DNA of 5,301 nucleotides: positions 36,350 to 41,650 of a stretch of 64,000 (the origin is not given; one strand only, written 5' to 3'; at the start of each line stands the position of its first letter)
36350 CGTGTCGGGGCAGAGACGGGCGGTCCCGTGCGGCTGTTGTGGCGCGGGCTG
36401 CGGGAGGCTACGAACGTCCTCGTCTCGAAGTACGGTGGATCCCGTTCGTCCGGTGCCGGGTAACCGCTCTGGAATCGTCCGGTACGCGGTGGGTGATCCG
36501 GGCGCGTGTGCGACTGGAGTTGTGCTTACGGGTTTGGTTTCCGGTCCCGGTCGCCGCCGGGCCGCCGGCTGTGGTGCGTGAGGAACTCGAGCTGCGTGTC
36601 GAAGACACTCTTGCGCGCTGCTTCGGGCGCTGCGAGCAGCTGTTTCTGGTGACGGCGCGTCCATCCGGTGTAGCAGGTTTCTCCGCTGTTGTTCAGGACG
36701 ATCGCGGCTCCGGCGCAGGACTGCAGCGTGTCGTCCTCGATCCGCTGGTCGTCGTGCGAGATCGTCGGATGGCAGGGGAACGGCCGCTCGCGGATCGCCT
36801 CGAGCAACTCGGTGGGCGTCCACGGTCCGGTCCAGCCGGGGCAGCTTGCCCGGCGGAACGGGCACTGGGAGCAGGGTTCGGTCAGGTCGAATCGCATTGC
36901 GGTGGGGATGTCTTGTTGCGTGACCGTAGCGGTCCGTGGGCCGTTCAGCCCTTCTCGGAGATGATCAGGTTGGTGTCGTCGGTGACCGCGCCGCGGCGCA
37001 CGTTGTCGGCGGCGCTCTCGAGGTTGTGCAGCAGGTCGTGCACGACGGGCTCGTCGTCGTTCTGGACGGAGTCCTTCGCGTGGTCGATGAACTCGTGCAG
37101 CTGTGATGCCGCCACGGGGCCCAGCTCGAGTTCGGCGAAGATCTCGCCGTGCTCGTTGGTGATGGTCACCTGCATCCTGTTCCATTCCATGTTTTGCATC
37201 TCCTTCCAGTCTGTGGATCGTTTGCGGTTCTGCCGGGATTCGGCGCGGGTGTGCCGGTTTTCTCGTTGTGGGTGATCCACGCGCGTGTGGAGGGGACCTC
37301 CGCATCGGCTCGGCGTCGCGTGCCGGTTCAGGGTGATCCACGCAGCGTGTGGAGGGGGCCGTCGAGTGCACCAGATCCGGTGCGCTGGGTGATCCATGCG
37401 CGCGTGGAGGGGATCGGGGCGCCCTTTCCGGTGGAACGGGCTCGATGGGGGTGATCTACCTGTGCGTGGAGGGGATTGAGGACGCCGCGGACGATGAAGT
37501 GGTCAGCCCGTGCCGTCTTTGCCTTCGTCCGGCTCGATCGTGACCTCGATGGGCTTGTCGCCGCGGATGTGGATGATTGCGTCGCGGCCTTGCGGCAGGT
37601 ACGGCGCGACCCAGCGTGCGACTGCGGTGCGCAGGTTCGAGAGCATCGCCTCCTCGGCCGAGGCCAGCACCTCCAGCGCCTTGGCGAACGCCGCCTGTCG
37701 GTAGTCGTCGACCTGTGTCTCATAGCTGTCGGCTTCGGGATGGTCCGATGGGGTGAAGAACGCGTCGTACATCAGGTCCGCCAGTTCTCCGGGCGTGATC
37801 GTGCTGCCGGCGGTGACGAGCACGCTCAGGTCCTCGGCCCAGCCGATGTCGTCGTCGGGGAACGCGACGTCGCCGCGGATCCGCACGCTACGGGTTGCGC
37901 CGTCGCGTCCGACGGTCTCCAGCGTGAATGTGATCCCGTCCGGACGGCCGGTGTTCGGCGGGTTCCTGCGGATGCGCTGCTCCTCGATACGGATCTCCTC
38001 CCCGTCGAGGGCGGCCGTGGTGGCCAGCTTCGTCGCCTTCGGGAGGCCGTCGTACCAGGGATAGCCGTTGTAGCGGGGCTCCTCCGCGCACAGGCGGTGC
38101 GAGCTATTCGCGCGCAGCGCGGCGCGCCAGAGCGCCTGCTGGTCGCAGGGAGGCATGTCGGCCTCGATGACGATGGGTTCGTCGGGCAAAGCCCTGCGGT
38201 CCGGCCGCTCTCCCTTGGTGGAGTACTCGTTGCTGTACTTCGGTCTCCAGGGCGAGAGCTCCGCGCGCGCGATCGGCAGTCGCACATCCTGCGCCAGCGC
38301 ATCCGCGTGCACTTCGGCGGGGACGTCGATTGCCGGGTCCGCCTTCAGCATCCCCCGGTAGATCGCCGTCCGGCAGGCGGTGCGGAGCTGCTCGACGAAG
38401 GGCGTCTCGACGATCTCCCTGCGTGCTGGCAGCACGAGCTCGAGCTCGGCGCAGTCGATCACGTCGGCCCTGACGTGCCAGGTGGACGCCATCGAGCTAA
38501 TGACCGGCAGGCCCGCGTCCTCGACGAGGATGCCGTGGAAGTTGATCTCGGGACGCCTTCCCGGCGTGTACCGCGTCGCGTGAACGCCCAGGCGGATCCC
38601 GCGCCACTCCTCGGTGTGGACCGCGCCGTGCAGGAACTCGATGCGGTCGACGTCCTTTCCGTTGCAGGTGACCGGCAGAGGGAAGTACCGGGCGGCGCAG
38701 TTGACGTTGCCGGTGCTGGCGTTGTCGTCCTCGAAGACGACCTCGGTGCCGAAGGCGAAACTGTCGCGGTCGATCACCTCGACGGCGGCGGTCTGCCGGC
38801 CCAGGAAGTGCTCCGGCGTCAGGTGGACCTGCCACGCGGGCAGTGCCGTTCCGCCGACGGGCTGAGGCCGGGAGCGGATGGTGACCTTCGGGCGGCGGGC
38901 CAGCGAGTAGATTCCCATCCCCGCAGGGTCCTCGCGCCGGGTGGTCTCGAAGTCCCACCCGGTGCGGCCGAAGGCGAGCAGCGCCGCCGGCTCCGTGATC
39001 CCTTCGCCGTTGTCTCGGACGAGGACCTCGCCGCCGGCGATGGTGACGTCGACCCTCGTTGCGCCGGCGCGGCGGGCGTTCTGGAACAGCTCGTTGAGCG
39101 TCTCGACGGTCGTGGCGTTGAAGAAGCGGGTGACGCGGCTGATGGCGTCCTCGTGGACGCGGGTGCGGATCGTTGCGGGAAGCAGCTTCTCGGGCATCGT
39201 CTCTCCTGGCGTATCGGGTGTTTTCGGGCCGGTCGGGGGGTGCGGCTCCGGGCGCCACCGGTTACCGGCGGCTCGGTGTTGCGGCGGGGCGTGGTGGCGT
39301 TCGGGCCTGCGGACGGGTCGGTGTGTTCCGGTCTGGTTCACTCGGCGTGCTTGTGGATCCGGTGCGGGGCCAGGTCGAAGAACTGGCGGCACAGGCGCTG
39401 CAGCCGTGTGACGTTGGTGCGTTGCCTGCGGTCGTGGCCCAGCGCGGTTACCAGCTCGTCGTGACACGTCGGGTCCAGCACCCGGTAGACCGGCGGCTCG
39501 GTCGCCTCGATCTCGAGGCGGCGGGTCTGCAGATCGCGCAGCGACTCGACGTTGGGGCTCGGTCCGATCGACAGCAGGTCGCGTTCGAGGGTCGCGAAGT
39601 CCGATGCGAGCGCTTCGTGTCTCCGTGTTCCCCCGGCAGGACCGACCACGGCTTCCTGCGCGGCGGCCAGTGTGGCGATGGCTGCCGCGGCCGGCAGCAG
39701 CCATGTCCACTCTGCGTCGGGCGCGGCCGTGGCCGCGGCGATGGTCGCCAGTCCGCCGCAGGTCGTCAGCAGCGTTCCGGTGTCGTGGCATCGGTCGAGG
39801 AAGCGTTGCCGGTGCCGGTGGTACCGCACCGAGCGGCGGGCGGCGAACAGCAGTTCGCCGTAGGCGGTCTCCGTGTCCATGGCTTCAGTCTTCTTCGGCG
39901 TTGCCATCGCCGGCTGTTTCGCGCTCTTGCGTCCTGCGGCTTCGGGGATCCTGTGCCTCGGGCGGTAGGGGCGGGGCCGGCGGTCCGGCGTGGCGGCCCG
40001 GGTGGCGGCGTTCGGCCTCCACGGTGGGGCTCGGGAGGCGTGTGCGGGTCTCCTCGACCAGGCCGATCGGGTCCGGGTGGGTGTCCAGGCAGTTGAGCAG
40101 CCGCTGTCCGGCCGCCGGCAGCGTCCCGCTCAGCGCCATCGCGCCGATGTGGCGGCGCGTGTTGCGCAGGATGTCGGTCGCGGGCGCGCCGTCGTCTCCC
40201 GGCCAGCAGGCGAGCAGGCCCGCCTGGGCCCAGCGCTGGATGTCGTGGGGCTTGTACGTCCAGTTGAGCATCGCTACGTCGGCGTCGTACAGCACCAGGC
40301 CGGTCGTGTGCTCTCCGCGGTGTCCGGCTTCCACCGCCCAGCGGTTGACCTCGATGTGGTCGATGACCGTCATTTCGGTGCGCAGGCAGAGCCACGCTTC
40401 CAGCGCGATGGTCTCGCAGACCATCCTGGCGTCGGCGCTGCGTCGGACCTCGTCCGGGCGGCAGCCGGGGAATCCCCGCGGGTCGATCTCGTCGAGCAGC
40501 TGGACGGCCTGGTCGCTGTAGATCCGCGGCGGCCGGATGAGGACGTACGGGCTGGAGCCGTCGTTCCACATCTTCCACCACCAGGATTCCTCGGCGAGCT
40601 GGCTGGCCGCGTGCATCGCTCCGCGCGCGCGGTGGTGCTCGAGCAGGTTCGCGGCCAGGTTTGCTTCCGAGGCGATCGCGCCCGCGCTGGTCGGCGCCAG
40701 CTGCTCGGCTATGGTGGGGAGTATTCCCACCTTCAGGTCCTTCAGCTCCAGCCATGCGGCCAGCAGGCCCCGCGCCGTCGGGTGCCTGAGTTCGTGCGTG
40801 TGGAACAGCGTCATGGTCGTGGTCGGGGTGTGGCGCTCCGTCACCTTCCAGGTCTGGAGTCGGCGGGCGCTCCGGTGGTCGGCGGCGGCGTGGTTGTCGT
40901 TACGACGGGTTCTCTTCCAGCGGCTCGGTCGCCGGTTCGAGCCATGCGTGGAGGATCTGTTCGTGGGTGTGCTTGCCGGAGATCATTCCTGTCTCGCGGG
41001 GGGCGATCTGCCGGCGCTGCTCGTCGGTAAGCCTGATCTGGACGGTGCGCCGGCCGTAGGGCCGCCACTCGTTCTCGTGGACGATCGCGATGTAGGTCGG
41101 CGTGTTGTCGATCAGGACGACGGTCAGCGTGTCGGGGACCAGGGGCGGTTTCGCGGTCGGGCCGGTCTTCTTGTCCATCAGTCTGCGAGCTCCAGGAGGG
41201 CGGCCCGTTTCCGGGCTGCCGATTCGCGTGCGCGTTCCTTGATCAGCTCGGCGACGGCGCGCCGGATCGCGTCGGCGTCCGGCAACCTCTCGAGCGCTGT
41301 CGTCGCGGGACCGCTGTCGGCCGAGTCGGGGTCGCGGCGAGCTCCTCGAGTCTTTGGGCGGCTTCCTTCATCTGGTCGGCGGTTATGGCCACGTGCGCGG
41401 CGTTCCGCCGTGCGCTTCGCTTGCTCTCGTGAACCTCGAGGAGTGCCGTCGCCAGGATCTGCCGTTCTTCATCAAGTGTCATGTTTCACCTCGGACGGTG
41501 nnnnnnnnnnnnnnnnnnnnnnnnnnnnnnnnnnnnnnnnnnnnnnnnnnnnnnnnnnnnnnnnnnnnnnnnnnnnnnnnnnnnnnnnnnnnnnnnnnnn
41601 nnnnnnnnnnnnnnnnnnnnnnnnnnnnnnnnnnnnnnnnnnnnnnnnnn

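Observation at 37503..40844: Three-gene cassette: unknown 319-aa protein, SLATT-like 2TM protein, GHKL ATPase - candidate conflict system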

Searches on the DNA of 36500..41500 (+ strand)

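Call 7: search_dna_similar(query=window:36500-41500:+, collection=phages, mode=distant, max_rows=25)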
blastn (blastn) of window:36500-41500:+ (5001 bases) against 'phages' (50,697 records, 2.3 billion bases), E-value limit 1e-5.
No match.

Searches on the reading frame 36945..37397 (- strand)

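Call 3: search_protein_families(library=pfam, proteins=[window:36945-37397:-], max_evalue=1)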
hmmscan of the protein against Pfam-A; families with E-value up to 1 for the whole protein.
window:36945-37397:- (150 aa): 1 family
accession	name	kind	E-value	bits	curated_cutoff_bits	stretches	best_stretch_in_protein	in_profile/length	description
PF22739.2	NA-iREase3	-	0.068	14.2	27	1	92-137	54-99/118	NACHT-associated inactive Restriction Endonuclease 2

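Call 5: search_protein_families(library=ncbifam, proteins=[window:36945-37397:-], max_evalue=1)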
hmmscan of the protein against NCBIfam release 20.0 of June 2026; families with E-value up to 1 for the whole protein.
window:36945-37397:- (150 aa): 0 families

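Call 6: search_protein_families(library=phrogs, proteins=[window:36945-37397:-], max_evalue=0.1)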
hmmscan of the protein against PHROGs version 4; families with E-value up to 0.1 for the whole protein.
window:36945-37397:- (150 aa): 0 families
